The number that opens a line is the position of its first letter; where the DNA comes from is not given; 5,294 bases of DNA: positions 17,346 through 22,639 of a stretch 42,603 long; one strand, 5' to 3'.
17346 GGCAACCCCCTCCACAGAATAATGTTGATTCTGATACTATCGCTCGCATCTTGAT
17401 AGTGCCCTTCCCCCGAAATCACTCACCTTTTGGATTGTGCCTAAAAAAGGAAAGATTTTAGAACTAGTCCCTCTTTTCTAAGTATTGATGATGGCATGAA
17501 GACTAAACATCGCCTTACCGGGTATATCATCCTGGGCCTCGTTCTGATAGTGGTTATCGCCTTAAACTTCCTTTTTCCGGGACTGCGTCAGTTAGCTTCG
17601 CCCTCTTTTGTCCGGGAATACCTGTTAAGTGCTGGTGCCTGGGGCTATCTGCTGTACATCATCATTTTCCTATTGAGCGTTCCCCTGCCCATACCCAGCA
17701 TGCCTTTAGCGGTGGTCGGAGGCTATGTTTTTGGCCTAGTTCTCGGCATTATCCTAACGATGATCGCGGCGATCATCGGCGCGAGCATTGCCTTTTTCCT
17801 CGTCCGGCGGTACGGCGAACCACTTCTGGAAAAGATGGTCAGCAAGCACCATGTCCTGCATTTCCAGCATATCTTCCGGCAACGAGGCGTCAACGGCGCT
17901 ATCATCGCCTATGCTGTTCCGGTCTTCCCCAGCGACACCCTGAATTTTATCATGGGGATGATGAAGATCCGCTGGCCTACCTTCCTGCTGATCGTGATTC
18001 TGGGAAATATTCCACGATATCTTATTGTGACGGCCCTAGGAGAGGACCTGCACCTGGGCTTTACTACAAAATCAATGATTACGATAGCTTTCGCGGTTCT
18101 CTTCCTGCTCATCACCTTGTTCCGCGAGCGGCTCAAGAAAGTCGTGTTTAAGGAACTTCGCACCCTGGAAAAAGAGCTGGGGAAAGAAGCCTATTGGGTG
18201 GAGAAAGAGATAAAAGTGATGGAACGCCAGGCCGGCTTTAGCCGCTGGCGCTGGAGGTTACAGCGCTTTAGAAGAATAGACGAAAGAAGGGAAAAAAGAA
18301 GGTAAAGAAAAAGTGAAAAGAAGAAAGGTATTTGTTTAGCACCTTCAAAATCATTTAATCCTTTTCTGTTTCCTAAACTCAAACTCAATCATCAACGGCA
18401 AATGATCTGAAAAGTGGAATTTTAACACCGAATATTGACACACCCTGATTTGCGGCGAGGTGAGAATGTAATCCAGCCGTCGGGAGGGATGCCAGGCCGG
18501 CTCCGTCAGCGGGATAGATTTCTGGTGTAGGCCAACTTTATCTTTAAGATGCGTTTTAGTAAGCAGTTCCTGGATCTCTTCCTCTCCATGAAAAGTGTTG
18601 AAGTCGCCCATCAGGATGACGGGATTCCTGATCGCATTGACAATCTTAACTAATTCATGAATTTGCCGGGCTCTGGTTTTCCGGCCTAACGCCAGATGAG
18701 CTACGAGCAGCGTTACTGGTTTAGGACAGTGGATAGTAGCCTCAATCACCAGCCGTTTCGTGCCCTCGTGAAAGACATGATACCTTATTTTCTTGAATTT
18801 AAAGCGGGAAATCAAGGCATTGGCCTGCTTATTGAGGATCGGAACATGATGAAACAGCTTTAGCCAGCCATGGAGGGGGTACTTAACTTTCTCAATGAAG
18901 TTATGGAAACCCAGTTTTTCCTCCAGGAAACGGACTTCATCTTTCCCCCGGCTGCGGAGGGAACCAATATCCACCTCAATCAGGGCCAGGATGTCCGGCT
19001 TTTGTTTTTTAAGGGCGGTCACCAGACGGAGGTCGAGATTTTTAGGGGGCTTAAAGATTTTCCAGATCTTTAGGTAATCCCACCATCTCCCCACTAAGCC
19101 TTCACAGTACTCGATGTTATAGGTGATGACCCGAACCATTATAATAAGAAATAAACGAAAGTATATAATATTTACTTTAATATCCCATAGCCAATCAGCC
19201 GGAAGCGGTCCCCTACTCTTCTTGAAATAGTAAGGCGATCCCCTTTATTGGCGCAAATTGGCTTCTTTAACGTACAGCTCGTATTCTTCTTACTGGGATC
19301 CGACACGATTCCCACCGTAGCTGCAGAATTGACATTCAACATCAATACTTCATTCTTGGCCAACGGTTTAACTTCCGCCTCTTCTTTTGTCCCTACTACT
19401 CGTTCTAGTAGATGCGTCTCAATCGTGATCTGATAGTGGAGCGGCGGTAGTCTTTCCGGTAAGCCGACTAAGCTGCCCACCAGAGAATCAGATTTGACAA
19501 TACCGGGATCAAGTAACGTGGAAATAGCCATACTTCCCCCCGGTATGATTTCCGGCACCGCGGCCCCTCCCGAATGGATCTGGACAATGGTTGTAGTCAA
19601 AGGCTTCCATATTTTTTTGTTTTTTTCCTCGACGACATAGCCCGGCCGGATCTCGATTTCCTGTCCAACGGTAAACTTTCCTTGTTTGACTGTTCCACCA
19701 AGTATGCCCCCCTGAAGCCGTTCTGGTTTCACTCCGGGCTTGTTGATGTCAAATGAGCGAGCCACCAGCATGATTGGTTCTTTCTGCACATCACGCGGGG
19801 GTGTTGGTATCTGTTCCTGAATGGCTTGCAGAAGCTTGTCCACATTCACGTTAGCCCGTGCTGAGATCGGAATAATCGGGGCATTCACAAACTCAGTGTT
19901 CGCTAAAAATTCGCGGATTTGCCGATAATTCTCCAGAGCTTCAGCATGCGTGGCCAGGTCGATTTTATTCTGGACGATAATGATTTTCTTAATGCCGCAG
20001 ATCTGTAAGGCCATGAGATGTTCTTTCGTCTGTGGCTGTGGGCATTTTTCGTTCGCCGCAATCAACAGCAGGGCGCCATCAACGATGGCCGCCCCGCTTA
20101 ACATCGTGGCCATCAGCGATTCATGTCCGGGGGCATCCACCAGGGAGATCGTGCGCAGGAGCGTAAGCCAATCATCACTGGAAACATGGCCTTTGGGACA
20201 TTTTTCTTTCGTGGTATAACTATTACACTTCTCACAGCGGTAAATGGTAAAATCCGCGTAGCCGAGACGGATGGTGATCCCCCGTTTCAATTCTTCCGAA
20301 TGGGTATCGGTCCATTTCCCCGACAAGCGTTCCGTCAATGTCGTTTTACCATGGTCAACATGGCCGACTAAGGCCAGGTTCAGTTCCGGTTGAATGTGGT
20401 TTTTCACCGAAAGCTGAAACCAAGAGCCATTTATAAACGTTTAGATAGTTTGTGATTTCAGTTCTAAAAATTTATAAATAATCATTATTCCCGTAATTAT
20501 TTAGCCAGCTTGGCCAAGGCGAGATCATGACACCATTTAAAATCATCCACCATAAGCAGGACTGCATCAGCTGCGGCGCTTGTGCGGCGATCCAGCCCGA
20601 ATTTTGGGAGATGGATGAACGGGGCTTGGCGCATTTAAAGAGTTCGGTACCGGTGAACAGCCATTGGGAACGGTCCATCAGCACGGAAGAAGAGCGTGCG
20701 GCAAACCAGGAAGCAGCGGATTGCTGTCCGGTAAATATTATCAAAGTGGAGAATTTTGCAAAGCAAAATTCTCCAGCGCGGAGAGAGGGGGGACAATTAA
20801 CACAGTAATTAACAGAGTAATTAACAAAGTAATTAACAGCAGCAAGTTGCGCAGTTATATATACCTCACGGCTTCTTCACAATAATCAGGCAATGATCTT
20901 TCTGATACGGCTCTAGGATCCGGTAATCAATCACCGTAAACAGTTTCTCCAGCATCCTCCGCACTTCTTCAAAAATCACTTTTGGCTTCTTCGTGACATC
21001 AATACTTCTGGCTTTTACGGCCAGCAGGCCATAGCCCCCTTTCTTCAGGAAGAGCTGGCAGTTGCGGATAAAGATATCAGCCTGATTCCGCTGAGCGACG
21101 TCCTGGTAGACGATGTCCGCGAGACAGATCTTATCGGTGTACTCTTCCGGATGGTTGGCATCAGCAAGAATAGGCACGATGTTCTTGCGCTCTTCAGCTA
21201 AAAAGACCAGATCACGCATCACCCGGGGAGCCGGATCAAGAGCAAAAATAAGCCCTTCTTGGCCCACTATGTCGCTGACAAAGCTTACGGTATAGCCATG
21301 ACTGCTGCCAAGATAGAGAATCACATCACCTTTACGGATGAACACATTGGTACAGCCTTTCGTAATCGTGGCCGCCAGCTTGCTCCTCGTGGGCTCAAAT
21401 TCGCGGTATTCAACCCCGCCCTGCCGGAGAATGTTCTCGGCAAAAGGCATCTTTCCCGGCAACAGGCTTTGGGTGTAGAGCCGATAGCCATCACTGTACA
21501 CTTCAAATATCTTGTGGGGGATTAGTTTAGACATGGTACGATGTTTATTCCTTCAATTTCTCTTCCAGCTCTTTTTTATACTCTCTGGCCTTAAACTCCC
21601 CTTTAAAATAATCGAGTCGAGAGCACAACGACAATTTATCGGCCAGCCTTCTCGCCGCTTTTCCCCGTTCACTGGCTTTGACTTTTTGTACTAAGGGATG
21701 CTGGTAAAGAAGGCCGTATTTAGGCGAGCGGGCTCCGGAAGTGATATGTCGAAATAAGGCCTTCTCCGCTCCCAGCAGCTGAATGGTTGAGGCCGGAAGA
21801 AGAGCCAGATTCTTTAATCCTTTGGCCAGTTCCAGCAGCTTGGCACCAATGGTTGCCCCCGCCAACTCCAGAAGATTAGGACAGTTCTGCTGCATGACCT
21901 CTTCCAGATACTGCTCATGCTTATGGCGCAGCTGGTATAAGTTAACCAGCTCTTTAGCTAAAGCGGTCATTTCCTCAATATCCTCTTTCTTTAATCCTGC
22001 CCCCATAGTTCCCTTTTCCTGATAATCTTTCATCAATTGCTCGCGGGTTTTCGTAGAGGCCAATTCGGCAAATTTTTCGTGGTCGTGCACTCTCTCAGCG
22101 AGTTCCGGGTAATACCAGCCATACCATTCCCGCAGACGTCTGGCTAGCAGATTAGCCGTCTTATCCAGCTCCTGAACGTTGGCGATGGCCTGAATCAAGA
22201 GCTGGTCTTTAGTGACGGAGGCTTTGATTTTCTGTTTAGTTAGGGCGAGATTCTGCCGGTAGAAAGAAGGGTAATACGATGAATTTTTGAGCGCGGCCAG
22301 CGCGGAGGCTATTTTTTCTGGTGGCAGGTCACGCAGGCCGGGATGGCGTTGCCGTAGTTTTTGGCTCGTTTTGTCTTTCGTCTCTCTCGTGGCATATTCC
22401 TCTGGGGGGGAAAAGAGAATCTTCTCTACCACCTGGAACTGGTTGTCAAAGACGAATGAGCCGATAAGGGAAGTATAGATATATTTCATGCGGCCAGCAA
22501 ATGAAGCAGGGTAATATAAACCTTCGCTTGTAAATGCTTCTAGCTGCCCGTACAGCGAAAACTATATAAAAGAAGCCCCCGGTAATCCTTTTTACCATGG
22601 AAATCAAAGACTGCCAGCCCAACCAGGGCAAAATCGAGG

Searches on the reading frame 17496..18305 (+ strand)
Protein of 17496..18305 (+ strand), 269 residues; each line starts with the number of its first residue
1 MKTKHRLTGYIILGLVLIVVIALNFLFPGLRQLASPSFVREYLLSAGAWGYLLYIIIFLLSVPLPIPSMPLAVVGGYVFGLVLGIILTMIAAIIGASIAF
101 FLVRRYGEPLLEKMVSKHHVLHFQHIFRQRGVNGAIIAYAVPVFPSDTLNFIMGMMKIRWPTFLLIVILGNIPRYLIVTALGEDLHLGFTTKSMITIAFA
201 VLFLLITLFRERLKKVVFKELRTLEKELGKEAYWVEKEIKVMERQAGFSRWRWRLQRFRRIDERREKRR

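Call 40: search_protein_families(library=pfam, proteins=[window:17496-18305:+], max_evalue=0.00001)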
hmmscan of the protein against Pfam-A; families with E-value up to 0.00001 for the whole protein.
window:17496-18305:+ (269 aa): 1 family
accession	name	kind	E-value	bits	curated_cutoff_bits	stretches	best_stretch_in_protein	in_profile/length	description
PF09335.16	VTT_dom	-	4e-26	92.3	33.9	1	66-183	1-122/123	VTT domain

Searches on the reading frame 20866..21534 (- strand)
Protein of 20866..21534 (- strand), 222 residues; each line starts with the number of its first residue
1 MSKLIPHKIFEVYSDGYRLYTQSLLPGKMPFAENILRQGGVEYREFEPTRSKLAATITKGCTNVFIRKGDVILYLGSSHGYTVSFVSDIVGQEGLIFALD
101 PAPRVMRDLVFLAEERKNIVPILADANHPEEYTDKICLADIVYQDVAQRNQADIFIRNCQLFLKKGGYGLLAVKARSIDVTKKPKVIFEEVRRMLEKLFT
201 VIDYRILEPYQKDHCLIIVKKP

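Call 40: search_protein_families(library=pfam, proteins=[window:20866-21534:-], max_evalue=0.00001)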
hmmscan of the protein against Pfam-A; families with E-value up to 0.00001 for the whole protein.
window:20866-21534:- (222 aa): 1 family
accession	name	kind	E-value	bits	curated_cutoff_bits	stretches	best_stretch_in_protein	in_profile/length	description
PF01269.23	Fibrillarin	-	2.5e-74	249.7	27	1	9-220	10-224/227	Fibrillarin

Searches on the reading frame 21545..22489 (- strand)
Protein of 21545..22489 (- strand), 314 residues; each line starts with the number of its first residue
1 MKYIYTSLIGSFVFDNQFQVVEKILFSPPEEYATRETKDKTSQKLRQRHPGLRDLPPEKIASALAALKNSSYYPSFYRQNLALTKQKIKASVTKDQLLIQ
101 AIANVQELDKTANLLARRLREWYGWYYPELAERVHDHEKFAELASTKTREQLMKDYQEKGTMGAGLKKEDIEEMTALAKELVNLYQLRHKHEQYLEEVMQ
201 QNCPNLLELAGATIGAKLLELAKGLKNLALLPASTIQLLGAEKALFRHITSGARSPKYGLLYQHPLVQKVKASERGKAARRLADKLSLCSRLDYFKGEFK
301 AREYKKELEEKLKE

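Call 40: search_protein_families(library=pfam, proteins=[window:21545-22489:-], max_evalue=0.00001)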
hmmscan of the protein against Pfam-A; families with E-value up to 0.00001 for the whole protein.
window:21545-22489:- (314 aa): 1 family
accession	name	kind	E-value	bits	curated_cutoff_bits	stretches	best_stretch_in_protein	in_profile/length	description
PF01798.23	Nop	-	1.3e-56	192.1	25.4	1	106-313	3-227/228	snoRNA binding domain, fibrillarin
